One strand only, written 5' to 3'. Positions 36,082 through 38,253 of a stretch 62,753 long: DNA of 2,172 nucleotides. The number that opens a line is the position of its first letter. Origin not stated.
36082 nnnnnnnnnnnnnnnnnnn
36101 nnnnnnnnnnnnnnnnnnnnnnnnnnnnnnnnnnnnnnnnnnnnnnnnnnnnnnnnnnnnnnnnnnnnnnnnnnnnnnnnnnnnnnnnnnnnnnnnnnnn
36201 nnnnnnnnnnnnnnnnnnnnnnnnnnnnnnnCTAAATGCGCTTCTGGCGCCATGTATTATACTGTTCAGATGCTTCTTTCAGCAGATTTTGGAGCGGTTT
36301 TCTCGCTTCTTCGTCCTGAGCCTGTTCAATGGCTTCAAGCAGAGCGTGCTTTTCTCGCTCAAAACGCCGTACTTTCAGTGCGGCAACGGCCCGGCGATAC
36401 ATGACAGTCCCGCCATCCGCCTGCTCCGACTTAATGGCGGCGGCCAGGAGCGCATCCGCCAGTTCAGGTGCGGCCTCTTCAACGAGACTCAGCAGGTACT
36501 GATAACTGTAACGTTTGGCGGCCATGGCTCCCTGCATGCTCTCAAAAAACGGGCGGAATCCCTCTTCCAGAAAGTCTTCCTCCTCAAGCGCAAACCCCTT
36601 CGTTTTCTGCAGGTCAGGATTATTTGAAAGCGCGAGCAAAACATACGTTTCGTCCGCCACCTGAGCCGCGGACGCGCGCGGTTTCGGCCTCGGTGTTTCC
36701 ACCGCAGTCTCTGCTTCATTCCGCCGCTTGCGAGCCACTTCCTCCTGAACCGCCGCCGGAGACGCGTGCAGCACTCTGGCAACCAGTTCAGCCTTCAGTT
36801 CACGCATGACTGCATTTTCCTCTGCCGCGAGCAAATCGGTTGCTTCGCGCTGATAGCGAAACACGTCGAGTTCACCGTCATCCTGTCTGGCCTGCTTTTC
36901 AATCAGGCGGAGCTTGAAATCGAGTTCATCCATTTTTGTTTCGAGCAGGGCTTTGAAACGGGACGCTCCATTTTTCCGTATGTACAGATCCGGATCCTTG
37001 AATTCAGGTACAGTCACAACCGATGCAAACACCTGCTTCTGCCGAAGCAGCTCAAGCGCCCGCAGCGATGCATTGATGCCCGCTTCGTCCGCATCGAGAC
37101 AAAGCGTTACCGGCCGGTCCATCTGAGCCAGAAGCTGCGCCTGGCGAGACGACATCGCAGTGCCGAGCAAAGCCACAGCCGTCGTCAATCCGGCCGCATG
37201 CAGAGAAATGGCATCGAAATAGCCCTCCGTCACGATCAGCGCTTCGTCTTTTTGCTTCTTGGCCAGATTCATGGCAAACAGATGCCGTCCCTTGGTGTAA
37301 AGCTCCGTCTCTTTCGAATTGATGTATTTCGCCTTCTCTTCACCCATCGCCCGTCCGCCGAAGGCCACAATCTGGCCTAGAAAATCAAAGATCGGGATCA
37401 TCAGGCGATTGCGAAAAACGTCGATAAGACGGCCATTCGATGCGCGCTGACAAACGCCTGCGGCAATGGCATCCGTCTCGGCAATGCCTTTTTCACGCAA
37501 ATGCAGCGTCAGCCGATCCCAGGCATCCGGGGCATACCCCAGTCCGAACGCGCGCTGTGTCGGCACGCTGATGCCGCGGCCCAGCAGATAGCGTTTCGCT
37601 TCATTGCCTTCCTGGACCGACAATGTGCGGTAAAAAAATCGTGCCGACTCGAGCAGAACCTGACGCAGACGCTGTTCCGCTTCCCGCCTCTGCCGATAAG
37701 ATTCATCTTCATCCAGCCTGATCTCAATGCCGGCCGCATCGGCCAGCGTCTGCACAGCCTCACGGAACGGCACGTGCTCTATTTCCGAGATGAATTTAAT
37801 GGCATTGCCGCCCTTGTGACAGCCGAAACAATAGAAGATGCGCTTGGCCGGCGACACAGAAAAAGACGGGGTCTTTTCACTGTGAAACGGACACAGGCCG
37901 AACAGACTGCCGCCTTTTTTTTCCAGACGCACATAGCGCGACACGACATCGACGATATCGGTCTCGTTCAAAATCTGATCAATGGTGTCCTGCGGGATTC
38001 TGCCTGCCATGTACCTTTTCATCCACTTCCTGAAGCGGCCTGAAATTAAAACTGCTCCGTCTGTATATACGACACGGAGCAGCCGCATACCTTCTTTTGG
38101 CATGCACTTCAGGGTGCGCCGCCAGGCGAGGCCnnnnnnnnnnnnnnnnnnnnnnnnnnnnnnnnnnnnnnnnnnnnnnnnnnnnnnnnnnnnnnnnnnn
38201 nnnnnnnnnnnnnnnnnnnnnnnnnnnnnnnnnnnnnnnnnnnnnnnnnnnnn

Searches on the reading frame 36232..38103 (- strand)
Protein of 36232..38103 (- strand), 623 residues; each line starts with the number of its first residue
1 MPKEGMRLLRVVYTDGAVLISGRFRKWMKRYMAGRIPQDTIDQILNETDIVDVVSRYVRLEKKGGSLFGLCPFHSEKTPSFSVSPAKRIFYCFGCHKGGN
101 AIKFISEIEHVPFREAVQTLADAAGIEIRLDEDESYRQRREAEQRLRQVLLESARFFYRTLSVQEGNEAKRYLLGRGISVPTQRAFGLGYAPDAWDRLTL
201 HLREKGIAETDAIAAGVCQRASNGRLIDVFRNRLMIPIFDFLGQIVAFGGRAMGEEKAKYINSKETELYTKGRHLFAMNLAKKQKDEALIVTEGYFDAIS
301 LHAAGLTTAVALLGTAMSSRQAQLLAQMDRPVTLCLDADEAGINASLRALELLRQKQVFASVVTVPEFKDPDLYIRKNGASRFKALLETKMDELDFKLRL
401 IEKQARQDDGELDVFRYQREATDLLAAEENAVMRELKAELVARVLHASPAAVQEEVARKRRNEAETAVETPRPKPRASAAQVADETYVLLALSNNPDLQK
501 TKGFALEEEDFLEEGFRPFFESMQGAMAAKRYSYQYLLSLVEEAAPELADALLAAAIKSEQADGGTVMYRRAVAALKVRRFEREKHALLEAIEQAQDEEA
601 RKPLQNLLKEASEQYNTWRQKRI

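Call 60: search_protein_families(library=pfam, proteins=[window:36232-38103:-], max_evalue=0.00001)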
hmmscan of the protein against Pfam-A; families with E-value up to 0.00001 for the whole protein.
window:36232-38103:- (623 aa): 6 families
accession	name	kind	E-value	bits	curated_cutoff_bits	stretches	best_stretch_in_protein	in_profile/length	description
PF01807.25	Zn_ribbon_DnaG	-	2.7e-37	126.9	24.9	1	37-131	2-96/98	CHC2 zinc finger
PF08275.17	DNAG_N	-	3.9e-37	127.6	26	1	156-282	1-128/128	DNA primase catalytic core, N-terminal domain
PF13155.12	Toprim_2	-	3e-22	79.2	22.1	1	290-374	1-87/88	Toprim-like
PF13662.12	Toprim_4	-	2.2e-14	53.9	25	1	288-363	2-84/85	Toprim domain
PF01751.28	Toprim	-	1.8e-11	44.5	23.1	1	289-356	2-89/96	Toprim domain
PF13362.12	Toprim_3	-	1.4e-07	32.3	27.2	1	289-380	2-94/95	Toprim domain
